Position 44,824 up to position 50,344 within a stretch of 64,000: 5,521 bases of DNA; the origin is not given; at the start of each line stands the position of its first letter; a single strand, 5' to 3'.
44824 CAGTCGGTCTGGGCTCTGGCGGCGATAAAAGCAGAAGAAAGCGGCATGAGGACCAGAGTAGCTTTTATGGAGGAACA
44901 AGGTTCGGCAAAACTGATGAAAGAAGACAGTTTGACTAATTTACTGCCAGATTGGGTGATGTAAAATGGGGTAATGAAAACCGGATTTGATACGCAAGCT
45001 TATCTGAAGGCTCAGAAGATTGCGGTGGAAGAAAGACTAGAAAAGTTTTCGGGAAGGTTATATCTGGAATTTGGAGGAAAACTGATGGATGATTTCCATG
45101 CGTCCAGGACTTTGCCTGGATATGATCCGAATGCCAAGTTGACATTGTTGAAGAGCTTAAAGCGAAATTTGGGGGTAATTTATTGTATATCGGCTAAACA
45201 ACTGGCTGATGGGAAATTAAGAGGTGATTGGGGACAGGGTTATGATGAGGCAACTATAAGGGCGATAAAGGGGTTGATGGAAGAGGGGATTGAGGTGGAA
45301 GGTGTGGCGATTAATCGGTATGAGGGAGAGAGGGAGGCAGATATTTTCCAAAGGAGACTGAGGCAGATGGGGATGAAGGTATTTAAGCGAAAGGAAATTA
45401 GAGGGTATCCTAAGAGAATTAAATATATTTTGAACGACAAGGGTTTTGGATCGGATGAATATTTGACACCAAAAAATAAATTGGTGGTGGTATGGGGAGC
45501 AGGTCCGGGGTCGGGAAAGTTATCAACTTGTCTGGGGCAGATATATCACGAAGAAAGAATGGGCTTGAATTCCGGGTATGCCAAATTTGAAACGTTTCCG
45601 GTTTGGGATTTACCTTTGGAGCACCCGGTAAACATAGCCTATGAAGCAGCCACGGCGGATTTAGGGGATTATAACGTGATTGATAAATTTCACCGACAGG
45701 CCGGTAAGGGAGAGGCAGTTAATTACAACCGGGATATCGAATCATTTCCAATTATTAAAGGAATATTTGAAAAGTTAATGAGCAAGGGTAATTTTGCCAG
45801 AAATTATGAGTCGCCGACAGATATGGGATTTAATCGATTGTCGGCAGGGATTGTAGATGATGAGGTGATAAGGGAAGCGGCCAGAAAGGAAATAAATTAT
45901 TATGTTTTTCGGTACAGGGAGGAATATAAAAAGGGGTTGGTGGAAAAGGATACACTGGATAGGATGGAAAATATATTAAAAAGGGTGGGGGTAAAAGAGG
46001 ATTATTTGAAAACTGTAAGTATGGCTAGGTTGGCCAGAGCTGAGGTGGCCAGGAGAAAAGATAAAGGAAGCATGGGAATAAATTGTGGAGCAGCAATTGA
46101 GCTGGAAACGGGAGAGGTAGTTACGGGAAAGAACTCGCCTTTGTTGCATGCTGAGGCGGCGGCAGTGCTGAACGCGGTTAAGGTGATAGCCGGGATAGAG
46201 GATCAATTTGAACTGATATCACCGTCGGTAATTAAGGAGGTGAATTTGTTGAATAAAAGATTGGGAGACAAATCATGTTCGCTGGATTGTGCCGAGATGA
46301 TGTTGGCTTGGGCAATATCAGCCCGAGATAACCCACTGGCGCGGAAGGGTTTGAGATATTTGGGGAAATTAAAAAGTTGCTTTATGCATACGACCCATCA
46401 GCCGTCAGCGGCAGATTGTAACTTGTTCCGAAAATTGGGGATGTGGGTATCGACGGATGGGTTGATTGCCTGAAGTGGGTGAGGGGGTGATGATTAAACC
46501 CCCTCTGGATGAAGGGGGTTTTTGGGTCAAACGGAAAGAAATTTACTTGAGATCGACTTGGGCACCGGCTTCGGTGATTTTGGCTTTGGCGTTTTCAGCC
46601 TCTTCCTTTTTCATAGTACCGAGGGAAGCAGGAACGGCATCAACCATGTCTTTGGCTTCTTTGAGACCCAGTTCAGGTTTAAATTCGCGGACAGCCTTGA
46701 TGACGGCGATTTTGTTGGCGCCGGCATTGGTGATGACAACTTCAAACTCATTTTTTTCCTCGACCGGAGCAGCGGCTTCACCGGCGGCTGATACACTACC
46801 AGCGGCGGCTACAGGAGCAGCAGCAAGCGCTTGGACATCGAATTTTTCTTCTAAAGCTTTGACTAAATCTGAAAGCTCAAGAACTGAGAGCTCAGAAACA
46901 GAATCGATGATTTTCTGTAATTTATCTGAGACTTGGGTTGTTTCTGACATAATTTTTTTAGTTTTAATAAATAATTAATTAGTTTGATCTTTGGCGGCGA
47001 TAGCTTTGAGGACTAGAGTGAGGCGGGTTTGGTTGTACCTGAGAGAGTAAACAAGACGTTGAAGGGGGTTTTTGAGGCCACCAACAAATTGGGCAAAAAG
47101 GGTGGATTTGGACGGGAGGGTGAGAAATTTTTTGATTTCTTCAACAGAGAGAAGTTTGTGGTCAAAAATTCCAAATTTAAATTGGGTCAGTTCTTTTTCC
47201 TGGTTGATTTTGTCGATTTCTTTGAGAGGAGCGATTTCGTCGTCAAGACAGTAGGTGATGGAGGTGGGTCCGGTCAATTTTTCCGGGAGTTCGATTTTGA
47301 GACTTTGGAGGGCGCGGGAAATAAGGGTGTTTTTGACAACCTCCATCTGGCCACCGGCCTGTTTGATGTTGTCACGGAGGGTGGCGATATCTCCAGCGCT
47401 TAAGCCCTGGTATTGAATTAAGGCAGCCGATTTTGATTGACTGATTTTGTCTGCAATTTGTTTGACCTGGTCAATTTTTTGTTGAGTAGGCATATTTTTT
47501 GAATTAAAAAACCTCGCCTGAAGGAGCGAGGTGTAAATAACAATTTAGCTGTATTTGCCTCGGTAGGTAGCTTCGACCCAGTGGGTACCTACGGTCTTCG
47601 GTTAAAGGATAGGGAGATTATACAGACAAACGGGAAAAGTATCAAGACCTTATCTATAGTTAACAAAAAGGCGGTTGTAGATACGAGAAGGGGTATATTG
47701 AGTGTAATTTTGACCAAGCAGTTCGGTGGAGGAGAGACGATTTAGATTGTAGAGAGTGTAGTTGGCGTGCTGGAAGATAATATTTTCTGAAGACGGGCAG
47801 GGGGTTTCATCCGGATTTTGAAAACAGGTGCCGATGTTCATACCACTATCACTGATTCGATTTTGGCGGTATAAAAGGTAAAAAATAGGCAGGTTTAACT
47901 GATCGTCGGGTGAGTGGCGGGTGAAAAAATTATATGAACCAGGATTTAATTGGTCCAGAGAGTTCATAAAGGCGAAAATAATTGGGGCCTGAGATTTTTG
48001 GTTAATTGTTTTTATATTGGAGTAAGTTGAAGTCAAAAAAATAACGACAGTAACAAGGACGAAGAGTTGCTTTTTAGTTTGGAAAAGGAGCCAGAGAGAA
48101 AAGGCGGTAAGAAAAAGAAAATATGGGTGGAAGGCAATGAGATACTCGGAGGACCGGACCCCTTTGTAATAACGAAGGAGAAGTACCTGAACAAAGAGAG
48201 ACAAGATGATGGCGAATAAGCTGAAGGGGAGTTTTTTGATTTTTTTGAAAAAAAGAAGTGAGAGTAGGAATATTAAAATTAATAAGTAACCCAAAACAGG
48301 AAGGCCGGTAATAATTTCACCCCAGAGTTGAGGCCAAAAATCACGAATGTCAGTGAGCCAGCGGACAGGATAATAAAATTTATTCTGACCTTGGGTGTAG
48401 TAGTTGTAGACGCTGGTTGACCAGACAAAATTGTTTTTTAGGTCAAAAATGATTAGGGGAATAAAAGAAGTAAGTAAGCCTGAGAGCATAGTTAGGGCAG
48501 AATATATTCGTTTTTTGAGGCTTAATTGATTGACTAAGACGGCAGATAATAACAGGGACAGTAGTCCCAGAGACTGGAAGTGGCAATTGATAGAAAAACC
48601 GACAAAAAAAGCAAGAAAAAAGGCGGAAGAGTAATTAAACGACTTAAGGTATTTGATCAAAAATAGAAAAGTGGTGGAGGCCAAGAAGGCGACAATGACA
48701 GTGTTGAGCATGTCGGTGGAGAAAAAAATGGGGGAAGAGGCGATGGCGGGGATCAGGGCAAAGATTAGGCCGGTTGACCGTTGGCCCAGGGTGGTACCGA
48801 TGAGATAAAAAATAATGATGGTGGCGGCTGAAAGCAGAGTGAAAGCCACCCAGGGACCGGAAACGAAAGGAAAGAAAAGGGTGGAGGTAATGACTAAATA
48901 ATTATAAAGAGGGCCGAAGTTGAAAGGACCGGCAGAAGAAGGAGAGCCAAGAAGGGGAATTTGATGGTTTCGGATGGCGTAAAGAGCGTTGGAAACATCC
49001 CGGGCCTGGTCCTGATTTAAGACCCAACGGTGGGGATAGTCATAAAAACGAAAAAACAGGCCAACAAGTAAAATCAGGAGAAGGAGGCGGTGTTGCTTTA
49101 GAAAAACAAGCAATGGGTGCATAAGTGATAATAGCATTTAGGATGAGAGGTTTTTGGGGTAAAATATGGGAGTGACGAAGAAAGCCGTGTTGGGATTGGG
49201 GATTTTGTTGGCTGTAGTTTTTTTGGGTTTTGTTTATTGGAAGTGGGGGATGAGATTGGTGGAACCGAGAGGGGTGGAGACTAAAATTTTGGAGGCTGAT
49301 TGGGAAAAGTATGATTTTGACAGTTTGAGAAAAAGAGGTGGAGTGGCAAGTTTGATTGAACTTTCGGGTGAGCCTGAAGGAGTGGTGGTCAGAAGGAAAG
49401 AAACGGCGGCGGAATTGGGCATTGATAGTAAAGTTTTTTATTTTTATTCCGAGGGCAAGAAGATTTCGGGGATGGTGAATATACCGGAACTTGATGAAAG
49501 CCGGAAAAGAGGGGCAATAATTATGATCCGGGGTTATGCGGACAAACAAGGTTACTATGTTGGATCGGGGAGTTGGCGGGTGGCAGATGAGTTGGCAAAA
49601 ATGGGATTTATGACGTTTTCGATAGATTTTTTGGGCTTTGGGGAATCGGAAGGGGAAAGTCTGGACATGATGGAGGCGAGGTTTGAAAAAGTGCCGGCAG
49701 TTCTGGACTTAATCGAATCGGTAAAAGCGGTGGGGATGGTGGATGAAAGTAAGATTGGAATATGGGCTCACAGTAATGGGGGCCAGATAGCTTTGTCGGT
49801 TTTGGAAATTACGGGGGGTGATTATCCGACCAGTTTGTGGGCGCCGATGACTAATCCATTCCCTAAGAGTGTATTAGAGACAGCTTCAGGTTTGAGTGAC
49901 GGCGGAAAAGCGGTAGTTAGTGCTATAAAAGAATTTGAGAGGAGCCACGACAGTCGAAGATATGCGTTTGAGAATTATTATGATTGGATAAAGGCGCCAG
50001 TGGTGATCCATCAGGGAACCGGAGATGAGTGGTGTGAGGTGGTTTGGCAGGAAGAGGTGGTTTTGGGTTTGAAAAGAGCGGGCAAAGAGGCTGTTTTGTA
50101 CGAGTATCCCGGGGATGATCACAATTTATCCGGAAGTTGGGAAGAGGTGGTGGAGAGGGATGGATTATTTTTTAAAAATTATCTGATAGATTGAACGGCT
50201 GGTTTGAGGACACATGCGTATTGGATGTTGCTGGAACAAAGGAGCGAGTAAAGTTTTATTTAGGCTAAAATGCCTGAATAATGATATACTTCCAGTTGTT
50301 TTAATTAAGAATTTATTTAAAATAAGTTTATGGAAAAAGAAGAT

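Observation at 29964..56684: Recurrent '-10 hexamer, 5-7 nt, start codon' architecture without a Shine-Dalgarno, implying widespread leaderless or near-leaderless mRNAs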

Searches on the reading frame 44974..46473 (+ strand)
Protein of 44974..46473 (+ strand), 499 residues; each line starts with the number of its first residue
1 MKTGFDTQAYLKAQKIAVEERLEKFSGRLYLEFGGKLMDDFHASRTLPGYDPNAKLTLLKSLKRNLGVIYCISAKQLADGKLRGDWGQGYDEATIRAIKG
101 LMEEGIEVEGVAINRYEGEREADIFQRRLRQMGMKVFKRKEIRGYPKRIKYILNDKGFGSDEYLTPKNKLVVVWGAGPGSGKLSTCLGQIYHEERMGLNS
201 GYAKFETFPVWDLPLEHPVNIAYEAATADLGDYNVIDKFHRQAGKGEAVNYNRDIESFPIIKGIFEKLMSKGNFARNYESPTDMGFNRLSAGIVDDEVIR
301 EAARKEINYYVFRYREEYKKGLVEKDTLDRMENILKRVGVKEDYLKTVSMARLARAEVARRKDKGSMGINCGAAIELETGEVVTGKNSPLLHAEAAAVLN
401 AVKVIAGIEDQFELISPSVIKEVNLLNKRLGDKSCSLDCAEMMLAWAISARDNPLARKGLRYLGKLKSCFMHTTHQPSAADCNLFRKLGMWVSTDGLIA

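Call 36: search_protein_families(library=pfam, proteins=[window:44974-46473:+])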
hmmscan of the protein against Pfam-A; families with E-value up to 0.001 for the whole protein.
window:44974-46473:+ (499 aa): 2 families
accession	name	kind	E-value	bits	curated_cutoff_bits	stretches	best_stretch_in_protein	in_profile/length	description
PF08903.17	DUF1846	-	1.4e-125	419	27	1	4-338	2-332/333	Domain of unknown function DUF1846, N-terminal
PF20921.3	DUF1846_C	-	2.4e-36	125.2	27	1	364-495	19-144/153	Domain of unknown function DUF1846, C-terminal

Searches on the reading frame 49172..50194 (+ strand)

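Call 69: search_protein_families(library=pfam, proteins=[window:49172-50194:+])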
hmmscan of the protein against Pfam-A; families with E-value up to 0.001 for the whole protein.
window:49172-50194:+ (340 aa): 4 families
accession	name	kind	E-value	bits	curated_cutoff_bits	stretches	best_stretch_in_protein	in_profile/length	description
PF12146.15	Hydrolase_4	-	5.4e-09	36.1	27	1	112-212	3-95/239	Serine aminopeptidase, S33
PF00326.27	Peptidase_S9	-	3.1e-06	27.3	22.6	0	141-212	10-83/213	Prolyl oligopeptidase family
PF00561.26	Abhydrolase_1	-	4.6e-05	23.6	25.8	1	115-211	2-87/245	alpha/beta hydrolase fold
PF01738.24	DLH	-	0.00012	22.2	21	0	136-210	32-114/217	Dienelactone hydrolase family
